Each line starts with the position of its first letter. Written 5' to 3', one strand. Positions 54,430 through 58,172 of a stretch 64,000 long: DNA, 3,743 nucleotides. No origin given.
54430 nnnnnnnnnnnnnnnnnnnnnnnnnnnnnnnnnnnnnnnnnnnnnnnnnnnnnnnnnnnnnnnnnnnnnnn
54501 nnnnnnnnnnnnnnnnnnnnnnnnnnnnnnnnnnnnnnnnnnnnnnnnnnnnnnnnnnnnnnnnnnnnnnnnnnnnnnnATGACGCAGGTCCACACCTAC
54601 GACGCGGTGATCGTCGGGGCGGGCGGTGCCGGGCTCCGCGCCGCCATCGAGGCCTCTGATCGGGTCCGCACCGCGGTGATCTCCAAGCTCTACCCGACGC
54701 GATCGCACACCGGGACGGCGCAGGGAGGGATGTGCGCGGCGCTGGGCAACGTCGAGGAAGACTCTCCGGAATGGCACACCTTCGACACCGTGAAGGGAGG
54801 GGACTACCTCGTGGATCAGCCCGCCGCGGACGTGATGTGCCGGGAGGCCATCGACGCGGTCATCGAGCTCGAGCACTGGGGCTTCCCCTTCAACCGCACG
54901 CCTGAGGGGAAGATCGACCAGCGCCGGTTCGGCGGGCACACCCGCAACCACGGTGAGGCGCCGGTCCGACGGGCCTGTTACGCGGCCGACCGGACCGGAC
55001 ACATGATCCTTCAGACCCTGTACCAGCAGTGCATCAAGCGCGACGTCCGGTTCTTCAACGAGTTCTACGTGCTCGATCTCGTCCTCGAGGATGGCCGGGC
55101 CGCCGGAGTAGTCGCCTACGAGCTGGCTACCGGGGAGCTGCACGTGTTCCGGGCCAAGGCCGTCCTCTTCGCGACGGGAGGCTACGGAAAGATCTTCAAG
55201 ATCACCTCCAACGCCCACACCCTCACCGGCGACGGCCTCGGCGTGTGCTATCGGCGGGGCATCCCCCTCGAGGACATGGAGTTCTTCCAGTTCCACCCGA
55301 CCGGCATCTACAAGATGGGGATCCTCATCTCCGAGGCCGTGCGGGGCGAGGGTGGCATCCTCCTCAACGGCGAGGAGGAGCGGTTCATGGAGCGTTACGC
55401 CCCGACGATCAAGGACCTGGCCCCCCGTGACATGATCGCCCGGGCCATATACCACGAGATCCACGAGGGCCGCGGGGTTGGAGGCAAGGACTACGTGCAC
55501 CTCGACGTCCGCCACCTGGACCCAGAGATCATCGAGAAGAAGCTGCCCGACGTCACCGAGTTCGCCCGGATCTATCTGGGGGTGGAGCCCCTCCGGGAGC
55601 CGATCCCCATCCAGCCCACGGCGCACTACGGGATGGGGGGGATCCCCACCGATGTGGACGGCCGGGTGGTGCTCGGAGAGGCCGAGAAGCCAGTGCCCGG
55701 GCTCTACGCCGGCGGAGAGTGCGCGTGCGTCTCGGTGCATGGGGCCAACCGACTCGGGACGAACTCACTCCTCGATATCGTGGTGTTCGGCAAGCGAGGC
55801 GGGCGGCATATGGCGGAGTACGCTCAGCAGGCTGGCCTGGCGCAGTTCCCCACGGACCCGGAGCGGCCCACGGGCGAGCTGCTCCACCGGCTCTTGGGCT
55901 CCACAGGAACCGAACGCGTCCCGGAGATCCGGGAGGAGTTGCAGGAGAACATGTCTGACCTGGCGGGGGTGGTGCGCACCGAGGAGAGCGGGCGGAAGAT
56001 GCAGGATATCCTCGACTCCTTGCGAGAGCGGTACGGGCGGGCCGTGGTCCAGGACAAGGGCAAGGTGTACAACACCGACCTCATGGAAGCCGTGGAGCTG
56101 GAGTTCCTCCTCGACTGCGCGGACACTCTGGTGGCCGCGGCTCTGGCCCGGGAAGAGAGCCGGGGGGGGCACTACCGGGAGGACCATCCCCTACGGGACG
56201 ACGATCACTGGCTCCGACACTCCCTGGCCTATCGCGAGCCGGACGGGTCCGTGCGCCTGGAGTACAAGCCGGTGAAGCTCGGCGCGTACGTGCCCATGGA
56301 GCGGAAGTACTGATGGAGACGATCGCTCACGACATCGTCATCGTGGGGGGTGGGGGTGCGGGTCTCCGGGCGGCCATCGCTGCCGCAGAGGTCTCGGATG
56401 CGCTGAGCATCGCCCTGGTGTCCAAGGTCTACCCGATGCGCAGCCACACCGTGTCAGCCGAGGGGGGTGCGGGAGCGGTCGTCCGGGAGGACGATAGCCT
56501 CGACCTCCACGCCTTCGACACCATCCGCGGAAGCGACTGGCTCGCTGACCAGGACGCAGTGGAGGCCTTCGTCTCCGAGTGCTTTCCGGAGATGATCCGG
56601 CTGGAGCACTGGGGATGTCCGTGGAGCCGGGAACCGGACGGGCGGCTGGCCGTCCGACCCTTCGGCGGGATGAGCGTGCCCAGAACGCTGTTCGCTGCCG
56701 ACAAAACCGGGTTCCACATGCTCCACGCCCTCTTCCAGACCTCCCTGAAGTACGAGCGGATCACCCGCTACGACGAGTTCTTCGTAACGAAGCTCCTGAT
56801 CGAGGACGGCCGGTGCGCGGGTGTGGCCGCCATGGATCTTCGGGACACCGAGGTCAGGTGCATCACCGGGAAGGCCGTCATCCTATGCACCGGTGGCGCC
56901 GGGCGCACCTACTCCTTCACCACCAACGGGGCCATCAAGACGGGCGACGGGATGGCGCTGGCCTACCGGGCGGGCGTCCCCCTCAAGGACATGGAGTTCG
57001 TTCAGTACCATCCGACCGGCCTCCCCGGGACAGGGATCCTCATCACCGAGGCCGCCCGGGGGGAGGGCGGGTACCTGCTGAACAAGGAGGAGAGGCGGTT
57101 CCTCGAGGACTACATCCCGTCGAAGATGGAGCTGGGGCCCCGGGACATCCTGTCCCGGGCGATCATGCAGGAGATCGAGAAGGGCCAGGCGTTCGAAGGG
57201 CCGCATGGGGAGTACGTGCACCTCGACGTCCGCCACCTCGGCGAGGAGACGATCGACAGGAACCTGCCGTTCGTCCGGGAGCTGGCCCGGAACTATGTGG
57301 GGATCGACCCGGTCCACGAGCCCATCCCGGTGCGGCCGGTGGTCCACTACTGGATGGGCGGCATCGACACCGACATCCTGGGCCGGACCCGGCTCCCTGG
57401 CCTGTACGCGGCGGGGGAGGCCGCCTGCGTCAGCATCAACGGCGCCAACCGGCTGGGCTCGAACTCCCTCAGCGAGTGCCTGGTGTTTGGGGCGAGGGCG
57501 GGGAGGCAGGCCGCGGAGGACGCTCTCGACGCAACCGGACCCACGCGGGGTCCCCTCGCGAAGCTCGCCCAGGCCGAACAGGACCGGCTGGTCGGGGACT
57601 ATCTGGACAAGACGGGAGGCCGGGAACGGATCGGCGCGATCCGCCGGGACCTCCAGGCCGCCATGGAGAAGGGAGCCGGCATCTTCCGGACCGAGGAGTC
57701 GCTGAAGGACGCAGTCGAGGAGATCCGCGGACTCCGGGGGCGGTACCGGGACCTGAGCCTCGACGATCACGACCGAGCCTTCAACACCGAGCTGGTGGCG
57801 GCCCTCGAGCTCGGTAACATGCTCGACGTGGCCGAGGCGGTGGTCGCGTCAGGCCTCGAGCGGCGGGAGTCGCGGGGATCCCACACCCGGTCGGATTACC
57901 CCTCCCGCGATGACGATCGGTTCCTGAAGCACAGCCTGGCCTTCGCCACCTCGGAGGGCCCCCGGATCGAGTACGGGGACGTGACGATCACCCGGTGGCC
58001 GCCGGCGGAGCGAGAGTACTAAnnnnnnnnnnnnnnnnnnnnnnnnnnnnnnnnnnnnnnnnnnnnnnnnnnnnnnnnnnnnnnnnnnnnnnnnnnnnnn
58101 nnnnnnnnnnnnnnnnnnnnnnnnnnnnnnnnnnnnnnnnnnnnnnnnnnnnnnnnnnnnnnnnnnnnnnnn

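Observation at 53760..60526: A fumarate reductase cassette (frdA-frdBC-frdD) nested between sdhCDA and sdhB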

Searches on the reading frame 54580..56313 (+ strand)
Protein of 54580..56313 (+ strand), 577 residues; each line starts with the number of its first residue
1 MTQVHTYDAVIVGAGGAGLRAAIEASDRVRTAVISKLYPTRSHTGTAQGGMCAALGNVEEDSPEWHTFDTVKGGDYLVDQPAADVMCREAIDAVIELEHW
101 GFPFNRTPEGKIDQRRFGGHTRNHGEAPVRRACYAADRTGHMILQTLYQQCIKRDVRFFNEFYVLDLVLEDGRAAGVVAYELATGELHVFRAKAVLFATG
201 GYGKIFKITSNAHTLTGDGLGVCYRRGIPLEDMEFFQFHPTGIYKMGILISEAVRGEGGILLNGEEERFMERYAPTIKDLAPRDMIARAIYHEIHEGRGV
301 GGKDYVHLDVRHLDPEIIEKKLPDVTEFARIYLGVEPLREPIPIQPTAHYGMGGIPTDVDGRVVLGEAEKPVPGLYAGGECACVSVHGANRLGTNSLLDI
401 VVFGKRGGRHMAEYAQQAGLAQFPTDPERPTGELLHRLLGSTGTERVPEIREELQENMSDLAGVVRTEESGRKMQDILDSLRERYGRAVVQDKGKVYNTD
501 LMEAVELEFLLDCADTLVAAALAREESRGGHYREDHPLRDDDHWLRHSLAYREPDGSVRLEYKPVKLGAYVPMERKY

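Call 3: search_protein_families(library=pfam, proteins=[window:54580-56313:+])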
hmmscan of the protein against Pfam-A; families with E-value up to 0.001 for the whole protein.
window:54580-56313:+ (577 aa): 6 families
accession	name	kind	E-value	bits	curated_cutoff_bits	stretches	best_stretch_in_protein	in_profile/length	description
PF00890.30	FAD_binding_2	-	2.9e-111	373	20.4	1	8-397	1-414/414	FAD binding domain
PF02910.25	Succ_DH_flav_C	-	2.3e-39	134.7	20.8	1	451-577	1-130/130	Fumarate reductase flavoprotein C-term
PF01266.30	DAO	-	3e-07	30.7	27.9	1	8-206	1-209/353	FAD dependent oxidoreductase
PF01946.23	Thi4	-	7.1e-07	29.1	26.2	0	5-51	16-62/235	Thi4 family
PF03486.20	HI0933_like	-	9.6e-05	22.4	50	0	8-36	2-31/244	HI0933-like protein Rossmann domain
PF07992.20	Pyr_redox_2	-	0.00068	19.6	26.1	0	7-52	1-40/291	Pyridine nucleotide-disulphide oxidoreductase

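Call 4: search_protein_families(library=ncbifam, proteins=[window:54580-56313:+])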
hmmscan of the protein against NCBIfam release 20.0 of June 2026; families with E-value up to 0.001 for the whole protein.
window:54580-56313:+ (577 aa): 50 families (the best 25 are shown)
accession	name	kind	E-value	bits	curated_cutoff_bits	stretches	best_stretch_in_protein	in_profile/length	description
TIGR01816.1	sdhA_forward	equivalog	5.7e-262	870.1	727.35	1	5-569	1-571/584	succinate dehydrogenase flavoprotein subunit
TIGR01812.1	sdhA_frdA_Gneg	subfamily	3e-235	782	567.3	1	8-577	1-568/568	succinate dehydrogenase or fumarate reductase, flavoprotein subunit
NF004724.0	PRK06069.1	subfamily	4.1e-199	662.5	826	1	5-577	4-577/577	succinate dehydrogenase/fumarate reductase flavoprotein subunit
NF004613.0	PRK05945.1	equivalog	5.6e-199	662.5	824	1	6-577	3-575/575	succinate dehydrogenase/fumarate reductase flavoprotein subunit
NF006686.0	PRK09231.1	equivalog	1.8e-168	561.7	854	1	4-577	3-581/598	fumarate reductase (quinol) flavoprotein subunit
TIGR01176.1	fum_red_Fp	equivalog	4e-165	550.7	932.7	1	6-577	3-579/580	fumarate reductase (quinol) flavoprotein subunit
NF005037.0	PRK06452.1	equivalog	8.6e-160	533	862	1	6-577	5-566/566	succinate dehydrogenase flavoprotein subunit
NF042982.1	MFR_Fp_SdhA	equivalog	6.4e-144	480.7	1100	1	3-576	44-612/612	8-methylmenaquinol:fumarate reductase flavoprotein subunit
NF005866.0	PRK07803.1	equivalog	1.4e-134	449.6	819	2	3-276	5-290/631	fumarate reductase/succinate dehydrogenase flavoprotein subunit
NF004900.0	PRK06263.1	equivalog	1.2e-133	446.6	718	1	4-550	5-534/546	fumarate reductase (CoM/CoB) subunit TfrA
NF006383.0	PRK08626.1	equivalog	6.5e-132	441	663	1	3-567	2-586/657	fumarate reductase flavoprotein subunit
NF005867.0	PRK07804.1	equivalog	2.2e-114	382.7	639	1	6-561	18-540/548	L-aspartate oxidase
NF006392.0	PRK08641.1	equivalog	2.7e-114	382.9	855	1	9-577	6-579/593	succinate dehydrogenase flavoprotein subunit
TIGR00551.1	nadB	equivalog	2.8e-114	382.5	452.75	1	7-537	3-489/489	L-aspartate oxidase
NF005636.0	PRK07395.1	subfamily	1.3e-106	357.1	723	1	4-550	10-547/560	L-aspartate oxidase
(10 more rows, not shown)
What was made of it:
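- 54580..56313 (+): sdhA, succinate dehydrogenase flavoprotein (577 aa). TIGR01816 sdhA_forward, 870 bits (call 4).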

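Call 26: search_solved_structures(query=window:54580-56313:+, max_evalue=1e-50)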
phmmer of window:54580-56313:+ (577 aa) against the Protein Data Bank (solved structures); distinct sequences matched with E-value up to 1e-50: 33.
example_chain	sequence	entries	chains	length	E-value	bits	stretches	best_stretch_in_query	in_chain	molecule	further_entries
6lum_A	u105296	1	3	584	1.2e-255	852.9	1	1-577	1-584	Succinate dehydrogenase subunit A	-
9lig_A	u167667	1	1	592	5.3e-175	586.6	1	5-564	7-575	Succinate dehydrogenase [ubiquinone] flavoprotein subunit, mitochondrial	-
9kps_A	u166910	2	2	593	5.3e-175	586.5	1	5-564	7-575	Succinate dehydrogenase [ubiquinone] flavoprotein subunit, mitochondrial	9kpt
9kq3_A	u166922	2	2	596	5.4e-175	586.5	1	5-564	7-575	Succinate dehydrogenase [ubiquinone] flavoprotein subunit, mitochondrial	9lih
9qdl_A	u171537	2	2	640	7e-175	586.1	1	5-564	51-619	Succinate dehydrogenase [ubiquinone] flavoprotein subunit, mitochondrial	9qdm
1nek_A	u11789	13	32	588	4.5e-165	553.8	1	4-561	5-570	Succinate dehydrogenase flavoprotein subunit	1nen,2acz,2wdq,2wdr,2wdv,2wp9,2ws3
8b6g_CA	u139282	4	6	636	2.1e-163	548.3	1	5-554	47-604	Succinate dehydrogenase [ubiquinone] flavoprotein subunit, mitochondrial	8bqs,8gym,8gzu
9fzl_2M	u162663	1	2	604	4.1e-162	544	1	4-565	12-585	Succinate dehydrogenase [ubiquinone] flavoprotein subunit, mitochondrial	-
9fq7_2M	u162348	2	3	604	4.1e-162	544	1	4-565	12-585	Succinate dehydrogenase [ubiquinone] flavoprotein subunit, mitochondrial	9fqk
1yq3_A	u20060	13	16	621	1.9e-161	541.8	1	5-565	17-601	Succinate dehydrogenase flavoprotein subunit | Succinate dehydrogenase [ubiquinone] flavoprotein subunit, mitochondrial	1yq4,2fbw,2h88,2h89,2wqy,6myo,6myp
8dye_A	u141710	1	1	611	6.9e-161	539.9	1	5-565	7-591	Succinate dehydrogenase [ubiquinone] flavoprotein subunit, mitochondrial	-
6vax_A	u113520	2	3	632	8e-161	539.7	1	5-565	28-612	Succinate dehydrogenase [ubiquinone] flavoprotein subunit, mitochondrial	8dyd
8gs8_A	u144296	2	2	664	9.7e-161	539.5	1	5-565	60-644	Succinate dehydrogenase [ubiquinone] flavoprotein subunit, mitochondrial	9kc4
1zoy_A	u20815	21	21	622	9.7e-160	536.2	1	5-565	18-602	FAD-binding protein | Succinate dehydrogenase [ubiquinone] flavoprotein subunit, mitochondrial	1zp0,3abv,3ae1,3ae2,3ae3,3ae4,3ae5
4ytp_A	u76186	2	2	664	1.3e-159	535.7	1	5-565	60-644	Succinate dehydrogenase [ubiquinone] flavoprotein subunit, mitochondrial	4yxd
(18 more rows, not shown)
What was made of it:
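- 54580..56313 (+): Best solved structure is M. smegmatis Sdh2 6LUM_A at 853 bits, against 453 for E. coli FrdA (call 26).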

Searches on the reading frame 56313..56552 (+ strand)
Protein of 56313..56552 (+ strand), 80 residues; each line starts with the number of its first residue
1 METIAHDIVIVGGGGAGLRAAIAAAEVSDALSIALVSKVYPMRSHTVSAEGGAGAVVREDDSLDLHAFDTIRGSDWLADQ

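Call 60: search_solved_structures(query=window:56313-56552:+, max_evalue=0.00001, show_alignments=3)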
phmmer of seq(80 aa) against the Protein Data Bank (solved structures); distinct sequences matched with E-value up to 0.00001: 28.
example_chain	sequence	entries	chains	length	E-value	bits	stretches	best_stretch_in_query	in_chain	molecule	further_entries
3p4p_A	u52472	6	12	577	6.4e-26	93.3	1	1-80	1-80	Fumarate reductase flavoprotein subunit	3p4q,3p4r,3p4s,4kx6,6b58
5vpn_A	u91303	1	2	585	6.7e-26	93.3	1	1-80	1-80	Fumarate reductase flavoprotein subunit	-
3cir_A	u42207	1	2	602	7e-26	93.2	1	1-80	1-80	Fumarate reductase flavoprotein subunit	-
1kf6_A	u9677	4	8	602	7.1e-26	93.2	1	1-80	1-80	FUMARATE REDUCTASE FLAVOPROTEIN | Fumarate reductase flavoprotein subunit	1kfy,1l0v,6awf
2b76_A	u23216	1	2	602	1.7e-25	92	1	1-80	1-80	Fumarate reductase flavoprotein subunit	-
1yq3_A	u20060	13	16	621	2.2e-17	66.3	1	6-80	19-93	Succinate dehydrogenase flavoprotein subunit | Succinate dehydrogenase [ubiquinone] flavoprotein subunit, mitochondrial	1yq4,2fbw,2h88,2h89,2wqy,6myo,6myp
9fq7_2M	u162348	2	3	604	5.1e-17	65.1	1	6-80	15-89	Succinate dehydrogenase [ubiquinone] flavoprotein subunit, mitochondrial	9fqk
9fzl_2M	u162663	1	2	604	5.1e-17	65.1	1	6-80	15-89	Succinate dehydrogenase [ubiquinone] flavoprotein subunit, mitochondrial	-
8gs8_A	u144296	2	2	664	1.1e-16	64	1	6-80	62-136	Succinate dehydrogenase [ubiquinone] flavoprotein subunit, mitochondrial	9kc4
8dye_A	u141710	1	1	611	1.2e-16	64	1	6-80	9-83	Succinate dehydrogenase [ubiquinone] flavoprotein subunit, mitochondrial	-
6vax_A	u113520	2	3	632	1.2e-16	64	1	6-80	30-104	Succinate dehydrogenase [ubiquinone] flavoprotein subunit, mitochondrial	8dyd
1zoy_A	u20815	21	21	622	1.2e-16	64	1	6-80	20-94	FAD-binding protein | Succinate dehydrogenase [ubiquinone] flavoprotein subunit, mitochondrial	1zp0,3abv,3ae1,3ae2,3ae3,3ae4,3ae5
4ytp_A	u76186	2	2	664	1.2e-16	63.9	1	6-80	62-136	Succinate dehydrogenase [ubiquinone] flavoprotein subunit, mitochondrial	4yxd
1nek_A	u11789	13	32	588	1.4e-16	63.7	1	6-80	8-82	Succinate dehydrogenase flavoprotein subunit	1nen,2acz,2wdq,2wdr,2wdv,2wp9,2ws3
9lig_A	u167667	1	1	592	1.7e-16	63.5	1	6-80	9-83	Succinate dehydrogenase [ubiquinone] flavoprotein subunit, mitochondrial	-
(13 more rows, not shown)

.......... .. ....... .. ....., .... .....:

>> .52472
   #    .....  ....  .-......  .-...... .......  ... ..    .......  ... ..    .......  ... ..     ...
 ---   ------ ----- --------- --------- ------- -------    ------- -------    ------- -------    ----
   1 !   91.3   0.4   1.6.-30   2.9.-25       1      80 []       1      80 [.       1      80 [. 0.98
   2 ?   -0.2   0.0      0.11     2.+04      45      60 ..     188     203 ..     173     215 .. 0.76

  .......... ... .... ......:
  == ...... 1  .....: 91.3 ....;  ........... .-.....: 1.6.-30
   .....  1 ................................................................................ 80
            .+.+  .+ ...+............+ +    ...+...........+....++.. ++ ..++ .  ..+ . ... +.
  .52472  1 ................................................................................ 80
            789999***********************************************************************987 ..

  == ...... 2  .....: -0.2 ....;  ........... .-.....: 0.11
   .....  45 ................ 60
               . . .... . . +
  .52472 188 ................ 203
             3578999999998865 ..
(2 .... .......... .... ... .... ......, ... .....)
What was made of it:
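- On Type D quinol:fumarate reductase (FrdABCD, E. coli-like): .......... aligns with E. coli FrdA (call 60).
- Closest known: Escherichia coli quinol:fumarate reductase FrdABCD. Same: The Glu of RSHTV.AEGG is conserved (call 60).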

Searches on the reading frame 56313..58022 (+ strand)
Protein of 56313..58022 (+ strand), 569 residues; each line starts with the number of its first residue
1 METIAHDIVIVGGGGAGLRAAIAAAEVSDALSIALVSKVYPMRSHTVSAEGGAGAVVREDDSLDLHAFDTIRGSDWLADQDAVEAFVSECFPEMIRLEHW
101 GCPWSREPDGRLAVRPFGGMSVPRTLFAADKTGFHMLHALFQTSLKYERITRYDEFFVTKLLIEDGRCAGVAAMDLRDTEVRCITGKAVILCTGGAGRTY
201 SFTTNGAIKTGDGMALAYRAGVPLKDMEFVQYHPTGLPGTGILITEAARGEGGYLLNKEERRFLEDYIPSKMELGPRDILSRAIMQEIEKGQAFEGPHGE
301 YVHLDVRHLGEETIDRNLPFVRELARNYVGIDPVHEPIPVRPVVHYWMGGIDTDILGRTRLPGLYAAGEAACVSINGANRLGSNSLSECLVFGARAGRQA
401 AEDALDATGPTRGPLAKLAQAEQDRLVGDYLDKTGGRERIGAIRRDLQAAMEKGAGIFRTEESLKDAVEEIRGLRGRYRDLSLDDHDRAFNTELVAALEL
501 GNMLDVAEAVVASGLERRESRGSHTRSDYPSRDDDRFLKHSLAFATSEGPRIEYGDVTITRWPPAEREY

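Call 3: search_protein_families(library=pfam, proteins=[window:56313-58022:+])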
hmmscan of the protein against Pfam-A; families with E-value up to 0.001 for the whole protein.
window:56313-58022:+ (569 aa): 4 families
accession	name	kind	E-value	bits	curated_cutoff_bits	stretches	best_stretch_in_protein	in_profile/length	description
PF00890.30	FAD_binding_2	-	2.4e-109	366.7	20.4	1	7-386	1-414/414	FAD binding domain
PF02910.25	Succ_DH_flav_C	-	2.6e-43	147.5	20.8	1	444-569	1-130/130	Fumarate reductase flavoprotein C-term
PF03486.20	HI0933_like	-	3.3e-06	27.2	50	0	7-30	2-25/244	HI0933-like protein Rossmann domain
PF07992.20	Pyr_redox_2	-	4.2e-06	26.8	26.1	0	6-39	1-34/291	Pyridine nucleotide-disulphide oxidoreductase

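Call 4: search_protein_families(library=ncbifam, proteins=[window:56313-58022:+])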
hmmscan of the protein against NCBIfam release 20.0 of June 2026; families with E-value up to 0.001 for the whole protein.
window:56313-58022:+ (569 aa): 37 families (the best 25 are shown)
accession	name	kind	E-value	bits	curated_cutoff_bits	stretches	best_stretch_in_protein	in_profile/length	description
TIGR01176.1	fum_red_Fp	equivalog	1.9e-252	839.1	932.7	1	3-569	1-579/580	fumarate reductase (quinol) flavoprotein subunit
NF006686.0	PRK09231.1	equivalog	4.1e-249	828.1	854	1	1-569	1-581/598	fumarate reductase (quinol) flavoprotein subunit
NF004724.0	PRK06069.1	subfamily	9.7e-241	799.9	826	1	1-569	1-577/577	succinate dehydrogenase/fumarate reductase flavoprotein subunit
TIGR01812.1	sdhA_frdA_Gneg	subfamily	8.8e-230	764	567.3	1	7-569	1-568/568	succinate dehydrogenase or fumarate reductase, flavoprotein subunit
NF004613.0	PRK05945.1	equivalog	8.3e-191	635.5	824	1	5-569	3-575/575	succinate dehydrogenase/fumarate reductase flavoprotein subunit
TIGR01816.1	sdhA_forward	equivalog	9.7e-185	615.1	727.35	1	6-558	3-568/584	succinate dehydrogenase flavoprotein subunit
NF005037.0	PRK06452.1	equivalog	5e-166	553.6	862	1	1-569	1-566/566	succinate dehydrogenase flavoprotein subunit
NF042982.1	MFR_Fp_SdhA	equivalog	5.1e-152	507.4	1100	1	5-567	47-611/612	8-methylmenaquinol:fumarate reductase flavoprotein subunit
NF004900.0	PRK06263.1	equivalog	3.4e-142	474.8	718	1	2-540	4-531/546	fumarate reductase (CoM/CoB) subunit TfrA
NF006383.0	PRK08626.1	equivalog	2e-140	469.2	663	1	1-569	1-598/657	fumarate reductase flavoprotein subunit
NF005866.0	PRK07803.1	equivalog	6.9e-118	394.5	819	2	2-271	5-291/631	fumarate reductase/succinate dehydrogenase flavoprotein subunit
TIGR00551.1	nadB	equivalog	9.1e-118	394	452.75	1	6-530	3-489/489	L-aspartate oxidase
NF005636.0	PRK07395.1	subfamily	1.3e-114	383.5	723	1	5-535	12-540/560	L-aspartate oxidase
NF005867.0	PRK07804.1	equivalog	2.8e-113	379.1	639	1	5-541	18-527/548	L-aspartate oxidase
NF006392.0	PRK08641.1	equivalog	4.7e-113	378.8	855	1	6-569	4-579/593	succinate dehydrogenase flavoprotein subunit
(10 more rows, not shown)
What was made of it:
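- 56313..58022 (+): frdA, fumarate reductase flavoprotein (569 aa); its start overlaps the sdhA stop. Best NCBIfam match is TIGR01176 fum_red_Fp, 839 bits (call 4).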

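Call 25: search_solved_structures(query=window:56313-58022:+, max_evalue=1e-50)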
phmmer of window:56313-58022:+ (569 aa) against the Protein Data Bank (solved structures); distinct sequences matched with E-value up to 1e-50: 32.
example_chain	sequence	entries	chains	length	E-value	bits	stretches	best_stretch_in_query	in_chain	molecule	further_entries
1kf6_A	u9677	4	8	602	4.8e-190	636.2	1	1-569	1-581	FUMARATE REDUCTASE FLAVOPROTEIN | Fumarate reductase flavoprotein subunit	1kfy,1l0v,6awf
5vpn_A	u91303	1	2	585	1e-189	635.1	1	1-569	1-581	Fumarate reductase flavoprotein subunit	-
2b76_A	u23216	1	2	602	1.1e-189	635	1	1-569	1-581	Fumarate reductase flavoprotein subunit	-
3cir_A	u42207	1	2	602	2.5e-189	633.8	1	1-569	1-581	Fumarate reductase flavoprotein subunit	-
3p4p_A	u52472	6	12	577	1.2e-188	631.6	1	1-565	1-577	Fumarate reductase flavoprotein subunit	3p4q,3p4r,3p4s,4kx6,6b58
6lum_A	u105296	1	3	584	5.8e-149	500.6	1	5-569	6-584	Succinate dehydrogenase subunit A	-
1nek_A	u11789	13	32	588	1.5e-139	469.5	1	6-549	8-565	Succinate dehydrogenase flavoprotein subunit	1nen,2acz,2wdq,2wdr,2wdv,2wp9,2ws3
9lig_A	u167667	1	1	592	2.3e-125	422.7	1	6-545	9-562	Succinate dehydrogenase [ubiquinone] flavoprotein subunit, mitochondrial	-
9kps_A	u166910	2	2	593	2.3e-125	422.7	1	6-545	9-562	Succinate dehydrogenase [ubiquinone] flavoprotein subunit, mitochondrial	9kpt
9kq3_A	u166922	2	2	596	2.3e-125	422.7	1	6-545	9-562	Succinate dehydrogenase [ubiquinone] flavoprotein subunit, mitochondrial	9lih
9qdl_A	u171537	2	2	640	3e-125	422.3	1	6-545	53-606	Succinate dehydrogenase [ubiquinone] flavoprotein subunit, mitochondrial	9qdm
9fzl_2M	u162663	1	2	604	3.9e-125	421.9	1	6-563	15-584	Succinate dehydrogenase [ubiquinone] flavoprotein subunit, mitochondrial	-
9fq7_2M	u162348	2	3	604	3.9e-125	421.9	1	6-563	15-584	Succinate dehydrogenase [ubiquinone] flavoprotein subunit, mitochondrial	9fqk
8b6g_CA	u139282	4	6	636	9.1e-125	420.7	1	5-547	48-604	Succinate dehydrogenase [ubiquinone] flavoprotein subunit, mitochondrial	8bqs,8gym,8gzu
1zoy_A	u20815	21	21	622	1.6e-121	410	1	6-535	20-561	FAD-binding protein | Succinate dehydrogenase [ubiquinone] flavoprotein subunit, mitochondrial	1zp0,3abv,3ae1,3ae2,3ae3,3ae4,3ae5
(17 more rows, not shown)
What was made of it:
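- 56313..58022 (+): Best solved structure is E. coli QFR 1KF6_A at 636 bits, against 500 for 6LUM_A (call 25).
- On Type D quinol:fumarate reductase (FrdABCD, E. coli-like): 1KF6_A is the best solved-structure match (call 25).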
